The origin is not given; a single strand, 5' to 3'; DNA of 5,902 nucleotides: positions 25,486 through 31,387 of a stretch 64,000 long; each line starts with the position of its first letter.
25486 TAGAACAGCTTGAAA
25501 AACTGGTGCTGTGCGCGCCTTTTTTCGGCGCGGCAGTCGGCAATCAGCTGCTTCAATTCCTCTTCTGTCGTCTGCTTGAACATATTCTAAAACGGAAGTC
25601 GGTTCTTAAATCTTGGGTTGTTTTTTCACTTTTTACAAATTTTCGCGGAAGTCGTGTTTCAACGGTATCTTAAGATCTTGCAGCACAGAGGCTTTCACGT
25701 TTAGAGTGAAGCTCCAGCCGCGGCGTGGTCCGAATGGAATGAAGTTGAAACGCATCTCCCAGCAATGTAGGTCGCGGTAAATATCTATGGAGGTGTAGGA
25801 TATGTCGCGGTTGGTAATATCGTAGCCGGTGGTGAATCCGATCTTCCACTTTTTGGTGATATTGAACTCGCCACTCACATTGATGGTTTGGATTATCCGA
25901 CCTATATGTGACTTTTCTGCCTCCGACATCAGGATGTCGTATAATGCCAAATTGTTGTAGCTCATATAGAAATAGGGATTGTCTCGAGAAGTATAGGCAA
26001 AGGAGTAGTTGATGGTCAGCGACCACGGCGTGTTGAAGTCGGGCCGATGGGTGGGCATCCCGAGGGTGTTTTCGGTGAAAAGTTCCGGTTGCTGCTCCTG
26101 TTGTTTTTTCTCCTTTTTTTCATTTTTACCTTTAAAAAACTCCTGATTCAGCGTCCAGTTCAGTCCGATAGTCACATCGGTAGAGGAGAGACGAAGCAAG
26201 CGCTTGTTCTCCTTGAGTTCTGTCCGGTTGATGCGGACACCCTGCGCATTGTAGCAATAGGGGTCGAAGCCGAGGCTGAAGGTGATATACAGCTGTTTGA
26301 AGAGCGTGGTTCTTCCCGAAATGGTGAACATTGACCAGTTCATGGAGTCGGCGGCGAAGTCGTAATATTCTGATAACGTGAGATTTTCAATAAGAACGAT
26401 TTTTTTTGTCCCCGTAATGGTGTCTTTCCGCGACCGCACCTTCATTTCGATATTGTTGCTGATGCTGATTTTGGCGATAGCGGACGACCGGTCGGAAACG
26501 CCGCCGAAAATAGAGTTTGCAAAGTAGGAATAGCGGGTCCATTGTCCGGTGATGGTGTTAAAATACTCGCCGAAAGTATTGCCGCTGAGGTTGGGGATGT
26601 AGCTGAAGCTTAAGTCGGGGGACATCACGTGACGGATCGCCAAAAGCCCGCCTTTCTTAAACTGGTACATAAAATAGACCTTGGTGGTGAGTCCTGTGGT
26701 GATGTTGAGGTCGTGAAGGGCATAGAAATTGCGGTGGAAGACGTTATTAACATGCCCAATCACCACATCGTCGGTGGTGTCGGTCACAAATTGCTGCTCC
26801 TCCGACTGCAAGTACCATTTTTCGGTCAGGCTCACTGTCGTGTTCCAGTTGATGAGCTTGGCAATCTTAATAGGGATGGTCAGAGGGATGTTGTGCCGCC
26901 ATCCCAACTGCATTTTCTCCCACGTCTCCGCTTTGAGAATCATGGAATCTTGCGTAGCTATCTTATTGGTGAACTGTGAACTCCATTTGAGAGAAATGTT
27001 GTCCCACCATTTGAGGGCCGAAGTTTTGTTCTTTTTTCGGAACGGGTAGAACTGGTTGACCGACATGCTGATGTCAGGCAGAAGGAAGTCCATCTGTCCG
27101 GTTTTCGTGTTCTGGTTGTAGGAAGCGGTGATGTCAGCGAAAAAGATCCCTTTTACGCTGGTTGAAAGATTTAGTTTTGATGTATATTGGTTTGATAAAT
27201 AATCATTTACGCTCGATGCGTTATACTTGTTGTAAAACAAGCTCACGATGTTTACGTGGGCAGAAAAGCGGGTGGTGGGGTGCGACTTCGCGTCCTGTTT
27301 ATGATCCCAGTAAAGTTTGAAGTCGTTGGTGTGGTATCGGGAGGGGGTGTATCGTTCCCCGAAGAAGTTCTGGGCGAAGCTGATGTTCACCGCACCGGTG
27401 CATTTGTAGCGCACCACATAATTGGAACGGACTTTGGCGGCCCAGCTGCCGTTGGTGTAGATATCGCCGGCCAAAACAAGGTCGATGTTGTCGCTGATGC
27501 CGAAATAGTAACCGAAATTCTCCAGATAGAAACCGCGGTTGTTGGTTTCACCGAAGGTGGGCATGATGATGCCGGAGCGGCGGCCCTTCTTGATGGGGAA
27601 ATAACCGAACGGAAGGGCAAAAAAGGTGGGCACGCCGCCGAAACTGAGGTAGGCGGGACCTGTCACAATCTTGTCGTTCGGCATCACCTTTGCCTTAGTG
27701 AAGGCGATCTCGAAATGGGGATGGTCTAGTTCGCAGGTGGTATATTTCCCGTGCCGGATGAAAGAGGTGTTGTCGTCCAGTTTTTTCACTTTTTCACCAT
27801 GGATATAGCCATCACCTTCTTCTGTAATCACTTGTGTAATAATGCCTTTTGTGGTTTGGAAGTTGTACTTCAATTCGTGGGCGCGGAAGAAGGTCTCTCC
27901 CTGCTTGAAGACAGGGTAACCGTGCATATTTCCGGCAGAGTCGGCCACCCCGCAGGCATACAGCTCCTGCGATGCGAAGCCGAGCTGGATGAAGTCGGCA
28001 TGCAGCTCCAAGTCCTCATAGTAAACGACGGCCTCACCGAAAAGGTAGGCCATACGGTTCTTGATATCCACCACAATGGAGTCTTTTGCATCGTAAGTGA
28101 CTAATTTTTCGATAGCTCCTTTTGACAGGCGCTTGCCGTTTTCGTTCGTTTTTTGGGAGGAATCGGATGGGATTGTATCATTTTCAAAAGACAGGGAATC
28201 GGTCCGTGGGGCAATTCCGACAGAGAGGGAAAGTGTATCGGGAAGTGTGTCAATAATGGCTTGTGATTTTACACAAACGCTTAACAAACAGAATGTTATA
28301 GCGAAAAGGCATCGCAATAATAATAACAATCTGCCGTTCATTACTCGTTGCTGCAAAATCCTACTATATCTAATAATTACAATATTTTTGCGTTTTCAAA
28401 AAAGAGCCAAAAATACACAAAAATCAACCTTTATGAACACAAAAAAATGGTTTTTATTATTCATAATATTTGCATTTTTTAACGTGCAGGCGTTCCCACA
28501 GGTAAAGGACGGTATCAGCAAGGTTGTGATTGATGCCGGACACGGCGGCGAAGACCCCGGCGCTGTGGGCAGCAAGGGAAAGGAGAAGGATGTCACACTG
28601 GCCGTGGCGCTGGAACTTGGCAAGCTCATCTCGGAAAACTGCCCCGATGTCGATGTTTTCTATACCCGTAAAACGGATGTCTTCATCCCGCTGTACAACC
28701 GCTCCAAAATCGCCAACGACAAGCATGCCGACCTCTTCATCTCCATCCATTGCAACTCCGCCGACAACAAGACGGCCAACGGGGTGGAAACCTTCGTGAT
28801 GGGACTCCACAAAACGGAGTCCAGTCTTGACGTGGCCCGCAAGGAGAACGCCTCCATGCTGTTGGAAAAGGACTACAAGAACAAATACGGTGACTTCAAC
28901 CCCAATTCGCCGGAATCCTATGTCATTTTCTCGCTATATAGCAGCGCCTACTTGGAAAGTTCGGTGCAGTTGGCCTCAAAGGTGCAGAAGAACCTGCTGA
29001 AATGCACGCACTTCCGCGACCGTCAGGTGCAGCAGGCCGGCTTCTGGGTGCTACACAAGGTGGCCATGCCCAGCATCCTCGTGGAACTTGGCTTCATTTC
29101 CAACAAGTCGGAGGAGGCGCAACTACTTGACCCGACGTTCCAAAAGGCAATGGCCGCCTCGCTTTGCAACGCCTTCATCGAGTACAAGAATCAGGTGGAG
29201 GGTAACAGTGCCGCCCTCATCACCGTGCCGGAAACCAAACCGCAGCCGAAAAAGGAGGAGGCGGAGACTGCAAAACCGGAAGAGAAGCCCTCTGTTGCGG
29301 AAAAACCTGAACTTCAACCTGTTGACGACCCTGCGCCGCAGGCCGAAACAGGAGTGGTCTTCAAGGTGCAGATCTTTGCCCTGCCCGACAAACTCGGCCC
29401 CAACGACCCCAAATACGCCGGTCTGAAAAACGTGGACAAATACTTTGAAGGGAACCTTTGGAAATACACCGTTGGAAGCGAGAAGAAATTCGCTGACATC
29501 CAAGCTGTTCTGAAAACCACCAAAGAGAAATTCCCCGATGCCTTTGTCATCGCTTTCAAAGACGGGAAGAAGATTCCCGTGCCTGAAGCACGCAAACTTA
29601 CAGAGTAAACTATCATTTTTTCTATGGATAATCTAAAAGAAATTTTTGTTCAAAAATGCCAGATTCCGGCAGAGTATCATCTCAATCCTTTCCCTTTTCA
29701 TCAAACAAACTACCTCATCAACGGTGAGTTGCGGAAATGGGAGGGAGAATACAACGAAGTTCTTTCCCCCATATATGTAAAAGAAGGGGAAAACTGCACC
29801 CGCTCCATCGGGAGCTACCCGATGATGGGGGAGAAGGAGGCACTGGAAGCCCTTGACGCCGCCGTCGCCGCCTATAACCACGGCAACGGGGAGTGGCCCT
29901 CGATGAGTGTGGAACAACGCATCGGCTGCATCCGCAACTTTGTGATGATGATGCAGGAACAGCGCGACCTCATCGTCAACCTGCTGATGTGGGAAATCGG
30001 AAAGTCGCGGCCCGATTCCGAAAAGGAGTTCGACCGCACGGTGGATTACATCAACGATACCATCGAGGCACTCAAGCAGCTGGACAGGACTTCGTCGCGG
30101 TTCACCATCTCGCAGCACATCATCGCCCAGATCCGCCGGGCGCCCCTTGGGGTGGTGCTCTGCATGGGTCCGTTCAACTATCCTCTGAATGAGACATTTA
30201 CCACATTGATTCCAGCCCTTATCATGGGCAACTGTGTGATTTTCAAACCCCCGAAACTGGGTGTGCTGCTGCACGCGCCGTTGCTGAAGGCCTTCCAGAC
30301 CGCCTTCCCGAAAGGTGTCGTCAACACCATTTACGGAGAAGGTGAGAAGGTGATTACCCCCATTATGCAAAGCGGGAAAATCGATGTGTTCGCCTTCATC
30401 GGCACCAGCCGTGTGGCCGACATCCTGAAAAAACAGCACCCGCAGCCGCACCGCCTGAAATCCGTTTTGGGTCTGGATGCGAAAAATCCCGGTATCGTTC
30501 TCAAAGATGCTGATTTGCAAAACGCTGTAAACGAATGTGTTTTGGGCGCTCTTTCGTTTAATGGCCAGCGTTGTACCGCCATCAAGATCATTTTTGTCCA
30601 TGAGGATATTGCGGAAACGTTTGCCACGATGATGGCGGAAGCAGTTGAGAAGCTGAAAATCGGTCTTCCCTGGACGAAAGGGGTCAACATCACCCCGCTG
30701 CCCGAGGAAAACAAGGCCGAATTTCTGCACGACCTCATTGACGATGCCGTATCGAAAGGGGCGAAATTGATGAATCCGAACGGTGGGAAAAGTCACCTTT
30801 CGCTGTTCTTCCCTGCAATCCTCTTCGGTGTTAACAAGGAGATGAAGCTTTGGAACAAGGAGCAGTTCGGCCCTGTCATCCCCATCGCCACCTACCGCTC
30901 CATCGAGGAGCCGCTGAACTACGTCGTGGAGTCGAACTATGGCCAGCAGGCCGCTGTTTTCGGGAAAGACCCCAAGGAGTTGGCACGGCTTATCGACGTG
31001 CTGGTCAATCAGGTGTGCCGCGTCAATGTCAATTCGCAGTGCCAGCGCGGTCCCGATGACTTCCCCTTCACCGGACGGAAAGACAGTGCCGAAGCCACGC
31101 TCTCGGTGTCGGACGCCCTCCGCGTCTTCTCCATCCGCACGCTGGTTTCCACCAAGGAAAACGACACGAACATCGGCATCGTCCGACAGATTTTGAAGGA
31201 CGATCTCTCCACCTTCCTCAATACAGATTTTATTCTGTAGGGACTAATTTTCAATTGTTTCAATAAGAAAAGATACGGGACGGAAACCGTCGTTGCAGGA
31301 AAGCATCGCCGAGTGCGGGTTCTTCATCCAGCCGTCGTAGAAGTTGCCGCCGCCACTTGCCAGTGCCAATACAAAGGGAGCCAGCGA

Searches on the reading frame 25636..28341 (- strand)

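Call 34: search_protein_families(library=pfam, proteins=[window:25636-28341:-], max_evalue=0.001)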
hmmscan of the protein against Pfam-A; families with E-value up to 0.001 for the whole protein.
window:25636-28341:- (902 aa): 1 family
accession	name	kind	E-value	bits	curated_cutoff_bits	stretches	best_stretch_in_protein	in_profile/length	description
PF19838.5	LptD_2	-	7e-144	480.4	22.5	1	225-695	1-464/464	LptD protein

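Call 35: search_protein_families(library=ncbifam, proteins=[window:25636-28341:-], max_evalue=0.001)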
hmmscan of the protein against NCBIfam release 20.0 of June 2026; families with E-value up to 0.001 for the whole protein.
window:25636-28341:- (902 aa): 1 family
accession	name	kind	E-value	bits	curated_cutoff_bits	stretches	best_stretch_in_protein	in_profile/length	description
NF003358.0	PRK04423.1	equivalog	6.9e-06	24.5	944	1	168-291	138-257/799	LPS-assembly protein LptD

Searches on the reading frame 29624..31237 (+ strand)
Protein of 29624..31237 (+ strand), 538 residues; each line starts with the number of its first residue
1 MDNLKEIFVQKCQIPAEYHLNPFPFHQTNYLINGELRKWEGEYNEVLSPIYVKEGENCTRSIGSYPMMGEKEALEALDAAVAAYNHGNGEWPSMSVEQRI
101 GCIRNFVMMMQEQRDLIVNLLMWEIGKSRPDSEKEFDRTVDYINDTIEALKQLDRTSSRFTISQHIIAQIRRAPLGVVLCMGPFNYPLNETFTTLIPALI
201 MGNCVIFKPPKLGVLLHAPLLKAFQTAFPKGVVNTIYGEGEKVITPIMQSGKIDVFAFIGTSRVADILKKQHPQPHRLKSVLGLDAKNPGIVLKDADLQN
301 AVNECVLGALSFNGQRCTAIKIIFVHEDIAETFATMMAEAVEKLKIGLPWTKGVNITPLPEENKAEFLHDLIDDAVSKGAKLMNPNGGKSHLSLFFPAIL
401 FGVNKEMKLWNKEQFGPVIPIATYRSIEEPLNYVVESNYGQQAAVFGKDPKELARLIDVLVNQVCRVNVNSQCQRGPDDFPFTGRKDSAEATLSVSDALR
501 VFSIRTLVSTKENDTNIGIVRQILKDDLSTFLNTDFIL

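Call 34: search_protein_families(library=pfam, proteins=[window:29624-31237:+], max_evalue=0.001)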
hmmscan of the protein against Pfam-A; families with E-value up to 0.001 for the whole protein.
window:29624-31237:+ (538 aa): 1 family
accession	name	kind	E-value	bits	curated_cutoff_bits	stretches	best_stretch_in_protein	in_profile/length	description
PF00171.27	Aldedh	-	2.9e-96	323.3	23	1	61-498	19-451/461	Aldehyde dehydrogenase family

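Call 35: search_protein_families(library=ncbifam, proteins=[window:29624-31237:+], max_evalue=0.001)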
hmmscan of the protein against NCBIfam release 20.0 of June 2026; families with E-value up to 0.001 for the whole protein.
window:29624-31237:+ (538 aa): 39 families (the best 25 are shown)
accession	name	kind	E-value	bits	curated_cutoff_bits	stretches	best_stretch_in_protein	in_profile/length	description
NF040648.1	lactal_redase_Meth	equivalog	5.9e-72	243.1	650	1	61-489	23-441/463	lactaldehyde dehydrogenase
NF040869.1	G3PDH_Arch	equivalog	5.1e-62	210.2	780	1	40-491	31-472/502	NADP-dependent glyceraldehyde-3-phosphate dehydrogenase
NF006916.0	PRK09407.1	equivalog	2.6e-61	207.8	521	1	75-488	56-470/526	succinic semialdehyde dehydrogenase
NF047626.1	SulfactDhSafD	equivalog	2e-60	205.2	700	1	74-505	22-449/454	sulfoacetaldehyde dehydrogenase SafD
NF042993.1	AlphKGSA_gudD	equivalog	6.2e-60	203.3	770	1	71-492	38-461/481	alpha-ketoglutaric semialdehyde dehydrogenase GucD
NF052305.1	DioxValDhHalo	equivalog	5e-59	200.5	750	1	49-493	21-462/483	2,5-dioxovalerate dehydrogenase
NF010000.0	PRK13473.1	subfamily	2.5e-58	197.9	615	1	27-468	2-433/475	aminobutyraldehyde dehydrogenase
TIGR01804.1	BADH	equivalog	3e-54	184.3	668.6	1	74-488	34-449/467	betaine-aldehyde dehydrogenase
TIGR01780.1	SSADH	subfamily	3.3e-51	174.6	646.35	1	61-488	9-430/448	succinate-semialdehyde dehydrogenase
TIGR03250.1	PhnAcAld_DH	equivalog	5.6e-51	173.6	635.65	1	76-502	37-462/472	phosphonoacetaldehyde dehydrogenase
NF009725.0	PRK13252.1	equivalog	2.5e-50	171.3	593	1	74-489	43-458/488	betaine-aldehyde dehydrogenase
NF040792.1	glyc_ald_dh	equivalog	1.3e-49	169.5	760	1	60-454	27-420/488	D-glyceraldehyde dehydrogenase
NF007497.0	PRK10090.1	equivalog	1.3e-49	169.3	500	1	27-452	6-422/480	aldehyde dehydrogenase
TIGR02299.1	HpaE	equivalog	3.6e-48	164.4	638.35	1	75-490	38-456/488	5-carboxymethyl-2-hydroxymuconate semialdehyde dehydrogenase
NF006992.0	PRK09457.1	subfamily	5.9e-48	163.7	514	1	71-488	33-448/487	succinylglutamate-semialdehyde dehydrogenase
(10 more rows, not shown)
